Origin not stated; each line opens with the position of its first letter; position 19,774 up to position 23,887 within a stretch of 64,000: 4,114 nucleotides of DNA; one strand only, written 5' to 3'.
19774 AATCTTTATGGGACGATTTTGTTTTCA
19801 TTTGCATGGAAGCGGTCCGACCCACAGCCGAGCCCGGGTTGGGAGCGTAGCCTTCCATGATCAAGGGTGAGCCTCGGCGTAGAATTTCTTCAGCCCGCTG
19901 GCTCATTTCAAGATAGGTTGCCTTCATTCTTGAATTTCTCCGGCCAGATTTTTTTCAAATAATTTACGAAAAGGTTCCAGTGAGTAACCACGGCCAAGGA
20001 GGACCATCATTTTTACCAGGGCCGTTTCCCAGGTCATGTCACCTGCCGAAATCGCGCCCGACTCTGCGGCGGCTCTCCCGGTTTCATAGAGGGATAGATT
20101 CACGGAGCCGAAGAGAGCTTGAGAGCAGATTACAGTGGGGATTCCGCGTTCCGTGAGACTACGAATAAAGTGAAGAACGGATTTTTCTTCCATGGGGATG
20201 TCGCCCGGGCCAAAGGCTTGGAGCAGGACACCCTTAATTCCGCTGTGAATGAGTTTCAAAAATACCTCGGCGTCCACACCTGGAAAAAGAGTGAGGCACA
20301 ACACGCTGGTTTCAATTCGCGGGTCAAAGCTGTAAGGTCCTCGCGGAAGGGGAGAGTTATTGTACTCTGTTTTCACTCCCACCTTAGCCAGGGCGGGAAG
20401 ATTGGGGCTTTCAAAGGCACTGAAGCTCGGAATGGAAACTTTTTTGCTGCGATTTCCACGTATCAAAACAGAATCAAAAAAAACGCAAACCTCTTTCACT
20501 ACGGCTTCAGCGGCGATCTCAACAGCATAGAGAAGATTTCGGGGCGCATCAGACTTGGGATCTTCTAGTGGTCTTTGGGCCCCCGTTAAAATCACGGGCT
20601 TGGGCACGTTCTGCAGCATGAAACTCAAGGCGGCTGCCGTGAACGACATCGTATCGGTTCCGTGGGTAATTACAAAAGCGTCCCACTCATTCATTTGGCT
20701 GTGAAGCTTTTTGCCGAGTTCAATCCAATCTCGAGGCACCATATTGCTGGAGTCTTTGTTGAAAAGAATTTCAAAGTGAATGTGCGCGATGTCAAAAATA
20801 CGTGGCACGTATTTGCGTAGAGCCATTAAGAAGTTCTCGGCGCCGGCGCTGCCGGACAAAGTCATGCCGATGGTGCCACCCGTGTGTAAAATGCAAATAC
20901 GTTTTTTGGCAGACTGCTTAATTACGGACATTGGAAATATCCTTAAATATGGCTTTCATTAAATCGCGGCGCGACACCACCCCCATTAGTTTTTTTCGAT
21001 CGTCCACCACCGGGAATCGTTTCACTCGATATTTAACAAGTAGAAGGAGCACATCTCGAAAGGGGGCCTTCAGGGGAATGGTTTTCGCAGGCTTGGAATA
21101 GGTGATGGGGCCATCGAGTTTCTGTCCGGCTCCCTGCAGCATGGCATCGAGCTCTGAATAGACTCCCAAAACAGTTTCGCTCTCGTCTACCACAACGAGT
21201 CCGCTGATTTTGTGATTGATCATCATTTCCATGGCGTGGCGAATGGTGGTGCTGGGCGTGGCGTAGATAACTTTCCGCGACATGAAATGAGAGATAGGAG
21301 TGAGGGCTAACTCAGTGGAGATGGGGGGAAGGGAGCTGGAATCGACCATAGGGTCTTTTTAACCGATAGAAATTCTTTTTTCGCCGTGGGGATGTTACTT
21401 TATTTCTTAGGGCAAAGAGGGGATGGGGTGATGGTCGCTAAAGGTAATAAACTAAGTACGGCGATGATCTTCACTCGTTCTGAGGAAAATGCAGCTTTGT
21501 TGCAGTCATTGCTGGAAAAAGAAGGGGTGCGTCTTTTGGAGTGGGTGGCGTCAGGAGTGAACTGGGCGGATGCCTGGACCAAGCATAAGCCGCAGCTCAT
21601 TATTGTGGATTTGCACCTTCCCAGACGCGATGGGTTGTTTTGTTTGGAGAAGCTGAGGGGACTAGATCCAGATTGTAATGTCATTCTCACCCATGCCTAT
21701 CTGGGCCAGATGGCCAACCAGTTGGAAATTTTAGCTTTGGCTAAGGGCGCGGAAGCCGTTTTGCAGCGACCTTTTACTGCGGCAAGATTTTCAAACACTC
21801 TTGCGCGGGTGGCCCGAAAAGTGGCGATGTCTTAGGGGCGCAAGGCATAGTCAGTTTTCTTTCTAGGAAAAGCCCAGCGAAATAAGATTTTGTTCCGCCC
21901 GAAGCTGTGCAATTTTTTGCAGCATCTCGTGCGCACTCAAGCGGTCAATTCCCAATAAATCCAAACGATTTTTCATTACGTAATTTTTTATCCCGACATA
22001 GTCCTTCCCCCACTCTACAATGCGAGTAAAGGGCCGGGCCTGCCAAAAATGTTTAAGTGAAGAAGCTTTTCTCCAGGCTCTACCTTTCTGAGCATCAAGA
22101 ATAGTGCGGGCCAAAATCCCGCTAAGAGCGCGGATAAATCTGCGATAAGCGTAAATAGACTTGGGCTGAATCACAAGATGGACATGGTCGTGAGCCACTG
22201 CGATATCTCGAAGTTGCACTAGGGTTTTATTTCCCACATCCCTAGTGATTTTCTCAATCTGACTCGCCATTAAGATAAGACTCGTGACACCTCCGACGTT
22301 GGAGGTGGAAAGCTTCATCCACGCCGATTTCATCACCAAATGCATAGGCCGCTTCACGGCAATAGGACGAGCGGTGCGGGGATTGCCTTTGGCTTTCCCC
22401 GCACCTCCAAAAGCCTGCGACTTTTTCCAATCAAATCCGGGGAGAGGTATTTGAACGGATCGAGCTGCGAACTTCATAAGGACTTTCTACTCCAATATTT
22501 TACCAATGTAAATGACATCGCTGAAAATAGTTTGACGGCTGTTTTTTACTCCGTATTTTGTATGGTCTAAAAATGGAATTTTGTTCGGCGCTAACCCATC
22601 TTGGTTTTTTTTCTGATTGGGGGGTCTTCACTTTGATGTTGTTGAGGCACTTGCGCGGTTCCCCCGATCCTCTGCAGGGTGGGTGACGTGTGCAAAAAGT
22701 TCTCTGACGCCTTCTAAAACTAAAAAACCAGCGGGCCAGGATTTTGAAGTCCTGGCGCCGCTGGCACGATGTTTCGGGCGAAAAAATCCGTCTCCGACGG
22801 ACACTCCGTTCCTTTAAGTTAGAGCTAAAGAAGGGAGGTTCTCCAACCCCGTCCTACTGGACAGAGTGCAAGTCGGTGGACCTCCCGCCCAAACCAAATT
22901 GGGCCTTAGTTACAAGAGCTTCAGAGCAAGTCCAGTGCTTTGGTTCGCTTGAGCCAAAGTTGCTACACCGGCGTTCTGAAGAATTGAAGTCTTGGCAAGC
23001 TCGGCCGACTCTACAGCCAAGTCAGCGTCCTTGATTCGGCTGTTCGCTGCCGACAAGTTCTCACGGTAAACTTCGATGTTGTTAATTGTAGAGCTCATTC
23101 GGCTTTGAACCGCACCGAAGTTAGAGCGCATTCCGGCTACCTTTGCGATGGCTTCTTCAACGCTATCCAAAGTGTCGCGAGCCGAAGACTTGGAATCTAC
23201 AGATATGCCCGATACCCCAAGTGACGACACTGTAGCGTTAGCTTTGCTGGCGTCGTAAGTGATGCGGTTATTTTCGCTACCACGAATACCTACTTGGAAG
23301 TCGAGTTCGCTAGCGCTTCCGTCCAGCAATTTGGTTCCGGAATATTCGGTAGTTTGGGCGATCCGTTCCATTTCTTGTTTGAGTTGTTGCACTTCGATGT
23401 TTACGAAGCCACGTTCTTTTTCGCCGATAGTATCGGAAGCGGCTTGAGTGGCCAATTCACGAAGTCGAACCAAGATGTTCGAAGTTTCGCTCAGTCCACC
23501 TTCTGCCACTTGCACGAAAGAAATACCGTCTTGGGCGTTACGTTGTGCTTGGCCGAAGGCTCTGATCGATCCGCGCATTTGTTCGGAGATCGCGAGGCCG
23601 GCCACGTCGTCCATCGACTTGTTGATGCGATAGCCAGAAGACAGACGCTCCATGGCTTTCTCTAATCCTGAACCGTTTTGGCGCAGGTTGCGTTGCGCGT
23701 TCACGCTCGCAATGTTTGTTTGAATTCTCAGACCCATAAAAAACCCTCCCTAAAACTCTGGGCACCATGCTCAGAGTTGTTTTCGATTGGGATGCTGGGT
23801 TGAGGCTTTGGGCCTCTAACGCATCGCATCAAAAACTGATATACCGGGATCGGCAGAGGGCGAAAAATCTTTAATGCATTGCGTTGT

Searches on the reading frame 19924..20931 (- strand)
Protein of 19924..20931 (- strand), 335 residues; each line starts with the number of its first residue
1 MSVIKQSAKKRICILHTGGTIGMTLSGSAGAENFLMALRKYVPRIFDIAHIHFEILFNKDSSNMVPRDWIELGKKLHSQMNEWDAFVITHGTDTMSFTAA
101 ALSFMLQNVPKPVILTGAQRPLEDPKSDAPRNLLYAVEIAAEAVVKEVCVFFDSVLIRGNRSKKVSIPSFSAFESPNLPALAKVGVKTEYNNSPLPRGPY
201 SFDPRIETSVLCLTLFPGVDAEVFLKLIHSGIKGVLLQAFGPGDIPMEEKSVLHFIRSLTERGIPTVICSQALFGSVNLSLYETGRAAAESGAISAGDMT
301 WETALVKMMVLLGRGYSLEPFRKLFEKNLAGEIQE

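Call 35: search_protein_families(library=pfam, max_evalue=0.001, proteins=[window:19924-20931:-])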
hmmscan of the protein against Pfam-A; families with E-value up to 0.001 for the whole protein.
window:19924-20931:- (335 aa): 2 families
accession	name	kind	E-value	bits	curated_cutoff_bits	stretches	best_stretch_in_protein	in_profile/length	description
PF00710.25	Asparaginase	-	1.3e-57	194.9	22.5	1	11-194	1-191/193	Asparaginase, N-terminal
PF17763.6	Asparaginase_C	-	1.1e-27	96.7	34.6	1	210-325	2-114/114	Glutaminase/Asparaginase C-terminal domain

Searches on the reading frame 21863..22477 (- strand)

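Call 35: search_protein_families(library=pfam, max_evalue=0.001, proteins=[window:21863-22477:-])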
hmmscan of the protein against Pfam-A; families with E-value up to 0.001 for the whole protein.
window:21863-22477:- (204 aa): 1 family
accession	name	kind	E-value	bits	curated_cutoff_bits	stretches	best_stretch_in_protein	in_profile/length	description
PF01797.21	Y1_Tnp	-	6.6e-09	36.4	23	1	71-169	25-120/121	Transposase IS200 like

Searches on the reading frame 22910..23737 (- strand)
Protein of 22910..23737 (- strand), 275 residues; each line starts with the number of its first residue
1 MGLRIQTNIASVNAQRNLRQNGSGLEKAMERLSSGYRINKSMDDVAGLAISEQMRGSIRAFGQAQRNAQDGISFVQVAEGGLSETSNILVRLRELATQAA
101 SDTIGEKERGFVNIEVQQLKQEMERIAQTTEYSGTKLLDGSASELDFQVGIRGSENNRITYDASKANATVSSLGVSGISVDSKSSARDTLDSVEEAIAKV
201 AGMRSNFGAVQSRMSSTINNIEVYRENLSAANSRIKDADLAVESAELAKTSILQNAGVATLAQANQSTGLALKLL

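Call 30: search_protein_families(library=pfam, max_evalue=0.001, proteins=[window:22910-23737:-])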
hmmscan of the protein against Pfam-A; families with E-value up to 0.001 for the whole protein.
window:22910-23737:- (275 aa): 2 families
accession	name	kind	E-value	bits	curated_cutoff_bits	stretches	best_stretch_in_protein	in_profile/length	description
PF00669.25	Flagellin_N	-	1.9e-41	141.8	26.6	1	5-141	1-137/139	Bacterial flagellin N-terminal helical region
PF00700.27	Flagellin_C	-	1.2e-21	77.3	23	1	190-275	1-86/86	Bacterial flagellin C-terminal helical region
